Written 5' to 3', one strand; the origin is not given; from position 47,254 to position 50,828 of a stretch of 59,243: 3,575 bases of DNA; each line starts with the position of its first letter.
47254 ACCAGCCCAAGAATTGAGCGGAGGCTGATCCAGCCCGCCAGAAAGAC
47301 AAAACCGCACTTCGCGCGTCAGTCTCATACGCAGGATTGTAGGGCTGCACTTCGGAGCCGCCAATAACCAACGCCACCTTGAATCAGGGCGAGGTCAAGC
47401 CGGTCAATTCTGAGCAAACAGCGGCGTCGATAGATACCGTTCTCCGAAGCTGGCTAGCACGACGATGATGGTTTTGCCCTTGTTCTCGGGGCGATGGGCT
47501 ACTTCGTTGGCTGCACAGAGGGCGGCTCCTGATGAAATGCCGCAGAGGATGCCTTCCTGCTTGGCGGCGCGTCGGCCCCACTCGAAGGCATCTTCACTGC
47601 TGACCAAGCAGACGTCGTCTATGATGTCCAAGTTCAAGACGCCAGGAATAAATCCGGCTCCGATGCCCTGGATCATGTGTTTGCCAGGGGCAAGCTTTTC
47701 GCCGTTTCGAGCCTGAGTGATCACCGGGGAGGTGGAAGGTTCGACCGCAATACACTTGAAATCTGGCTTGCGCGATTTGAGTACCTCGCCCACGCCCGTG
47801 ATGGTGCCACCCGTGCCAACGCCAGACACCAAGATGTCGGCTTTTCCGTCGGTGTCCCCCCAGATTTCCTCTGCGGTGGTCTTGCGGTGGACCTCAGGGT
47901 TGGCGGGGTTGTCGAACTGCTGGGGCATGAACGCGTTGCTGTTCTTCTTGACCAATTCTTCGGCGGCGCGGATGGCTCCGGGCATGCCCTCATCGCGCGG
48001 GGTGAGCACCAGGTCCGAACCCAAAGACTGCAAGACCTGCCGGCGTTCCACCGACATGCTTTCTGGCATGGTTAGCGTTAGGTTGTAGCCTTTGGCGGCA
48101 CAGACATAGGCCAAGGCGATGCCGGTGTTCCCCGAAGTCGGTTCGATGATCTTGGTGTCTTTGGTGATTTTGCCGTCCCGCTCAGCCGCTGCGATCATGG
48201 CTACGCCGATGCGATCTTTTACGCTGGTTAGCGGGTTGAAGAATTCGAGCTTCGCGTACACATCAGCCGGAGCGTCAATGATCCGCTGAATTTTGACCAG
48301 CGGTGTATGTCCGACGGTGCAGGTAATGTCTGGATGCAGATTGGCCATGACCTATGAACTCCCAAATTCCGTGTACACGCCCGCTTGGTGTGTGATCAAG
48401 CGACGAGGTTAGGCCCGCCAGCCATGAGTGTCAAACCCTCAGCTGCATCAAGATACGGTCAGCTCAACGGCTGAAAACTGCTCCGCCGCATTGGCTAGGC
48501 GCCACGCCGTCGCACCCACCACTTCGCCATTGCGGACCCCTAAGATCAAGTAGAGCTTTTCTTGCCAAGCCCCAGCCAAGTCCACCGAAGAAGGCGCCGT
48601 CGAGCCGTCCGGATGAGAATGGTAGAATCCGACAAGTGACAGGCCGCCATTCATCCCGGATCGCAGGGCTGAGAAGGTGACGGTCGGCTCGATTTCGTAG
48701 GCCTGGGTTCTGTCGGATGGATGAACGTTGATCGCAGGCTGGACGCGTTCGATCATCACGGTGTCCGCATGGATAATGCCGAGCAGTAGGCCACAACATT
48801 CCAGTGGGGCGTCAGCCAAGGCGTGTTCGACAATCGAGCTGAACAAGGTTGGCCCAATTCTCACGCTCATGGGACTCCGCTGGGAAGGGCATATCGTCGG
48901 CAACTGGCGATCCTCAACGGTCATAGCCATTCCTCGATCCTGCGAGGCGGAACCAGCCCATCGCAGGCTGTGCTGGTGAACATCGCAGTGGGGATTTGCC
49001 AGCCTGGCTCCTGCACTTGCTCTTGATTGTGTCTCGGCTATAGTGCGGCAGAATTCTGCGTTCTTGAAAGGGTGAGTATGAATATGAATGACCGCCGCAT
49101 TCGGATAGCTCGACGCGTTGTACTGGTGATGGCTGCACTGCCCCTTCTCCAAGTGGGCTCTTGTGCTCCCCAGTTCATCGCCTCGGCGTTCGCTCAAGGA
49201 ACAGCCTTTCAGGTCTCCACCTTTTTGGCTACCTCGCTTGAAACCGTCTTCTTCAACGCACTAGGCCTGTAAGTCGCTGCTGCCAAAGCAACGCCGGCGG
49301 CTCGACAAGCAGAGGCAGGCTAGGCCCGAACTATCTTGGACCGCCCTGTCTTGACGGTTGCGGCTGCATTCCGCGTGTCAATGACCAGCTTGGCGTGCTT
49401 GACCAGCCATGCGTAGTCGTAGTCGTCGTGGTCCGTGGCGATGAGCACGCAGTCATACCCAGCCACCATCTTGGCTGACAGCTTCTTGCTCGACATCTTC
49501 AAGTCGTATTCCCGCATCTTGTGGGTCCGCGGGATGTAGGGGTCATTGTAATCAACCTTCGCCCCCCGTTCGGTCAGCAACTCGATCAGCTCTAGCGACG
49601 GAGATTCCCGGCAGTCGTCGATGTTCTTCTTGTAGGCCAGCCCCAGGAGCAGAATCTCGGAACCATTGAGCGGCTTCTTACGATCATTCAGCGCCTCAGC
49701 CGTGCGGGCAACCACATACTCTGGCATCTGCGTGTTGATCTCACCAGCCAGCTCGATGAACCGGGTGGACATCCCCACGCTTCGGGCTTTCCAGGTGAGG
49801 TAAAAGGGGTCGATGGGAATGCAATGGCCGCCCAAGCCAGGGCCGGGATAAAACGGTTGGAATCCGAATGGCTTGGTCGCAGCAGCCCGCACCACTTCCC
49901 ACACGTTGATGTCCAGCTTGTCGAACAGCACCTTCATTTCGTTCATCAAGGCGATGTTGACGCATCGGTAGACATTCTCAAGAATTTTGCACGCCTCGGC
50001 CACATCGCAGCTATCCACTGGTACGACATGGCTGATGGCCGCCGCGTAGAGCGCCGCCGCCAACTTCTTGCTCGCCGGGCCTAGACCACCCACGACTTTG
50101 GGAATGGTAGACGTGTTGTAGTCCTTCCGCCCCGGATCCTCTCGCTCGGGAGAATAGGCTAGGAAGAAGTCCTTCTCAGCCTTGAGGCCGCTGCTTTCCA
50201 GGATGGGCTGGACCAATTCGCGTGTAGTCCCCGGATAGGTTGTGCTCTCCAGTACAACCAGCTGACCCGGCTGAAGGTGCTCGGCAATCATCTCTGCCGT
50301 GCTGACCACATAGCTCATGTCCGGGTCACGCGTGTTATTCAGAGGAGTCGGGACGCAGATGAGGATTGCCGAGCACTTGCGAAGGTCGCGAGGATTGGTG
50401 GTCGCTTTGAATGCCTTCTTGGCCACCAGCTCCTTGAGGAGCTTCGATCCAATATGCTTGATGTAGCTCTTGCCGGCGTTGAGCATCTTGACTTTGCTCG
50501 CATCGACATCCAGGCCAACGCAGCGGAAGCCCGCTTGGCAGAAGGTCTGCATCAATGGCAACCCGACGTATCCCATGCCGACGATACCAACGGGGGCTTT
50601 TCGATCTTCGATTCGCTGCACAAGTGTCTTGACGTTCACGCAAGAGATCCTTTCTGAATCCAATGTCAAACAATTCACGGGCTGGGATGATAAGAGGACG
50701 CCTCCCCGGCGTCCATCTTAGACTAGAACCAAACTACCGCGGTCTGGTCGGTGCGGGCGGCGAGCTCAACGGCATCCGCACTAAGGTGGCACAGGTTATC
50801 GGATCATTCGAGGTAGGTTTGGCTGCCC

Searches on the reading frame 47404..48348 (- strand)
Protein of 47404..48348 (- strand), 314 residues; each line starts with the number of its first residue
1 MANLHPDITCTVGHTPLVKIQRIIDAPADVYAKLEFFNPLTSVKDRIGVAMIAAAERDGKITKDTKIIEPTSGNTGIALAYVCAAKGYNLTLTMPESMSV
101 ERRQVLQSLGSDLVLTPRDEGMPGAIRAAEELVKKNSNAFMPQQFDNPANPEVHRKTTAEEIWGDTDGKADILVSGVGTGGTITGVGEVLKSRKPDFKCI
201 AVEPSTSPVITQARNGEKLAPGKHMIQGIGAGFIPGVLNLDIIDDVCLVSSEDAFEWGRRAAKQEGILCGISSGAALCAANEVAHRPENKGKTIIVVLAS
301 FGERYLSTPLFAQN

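Call 81: search_protein_families(library=pfam, proteins=[window:47404-48348:-], max_evalue=0.0001)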
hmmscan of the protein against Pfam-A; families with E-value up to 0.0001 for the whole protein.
window:47404-48348:- (314 aa): 1 family
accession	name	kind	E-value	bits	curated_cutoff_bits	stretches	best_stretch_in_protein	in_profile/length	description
PF00291.31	PALP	-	3.6e-74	250.2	35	1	11-298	4-293/295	Pyridoxal-phosphate dependent enzyme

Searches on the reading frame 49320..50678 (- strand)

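Call 81: search_protein_families(library=pfam, proteins=[window:49320-50678:-], max_evalue=0.0001)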
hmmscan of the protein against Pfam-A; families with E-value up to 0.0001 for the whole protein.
window:49320-50678:- (452 aa): 4 families
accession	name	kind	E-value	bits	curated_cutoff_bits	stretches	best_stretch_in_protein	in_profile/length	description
PF03721.20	UDPG_MGDP_dh_N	-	1.2e-44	152.5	27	1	30-205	3-181/187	UDP-glucose/GDP-mannose dehydrogenase family, NAD binding domain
PF00984.24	UDPG_MGDP_dh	-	3.2e-30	104.5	25.4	1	226-316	2-93/94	UDP-glucose/GDP-mannose dehydrogenase family, central domain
PF03720.21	UDPG_MGDP_dh_C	-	7.8e-26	90.9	30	1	343-438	1-100/103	UDP-glucose/GDP-mannose dehydrogenase family, UDP binding domain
PF03446.21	NAD_binding_2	-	8.3e-08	32.8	21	1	30-158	2-106/161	NAD binding domain of 6-phosphogluconate dehydrogenase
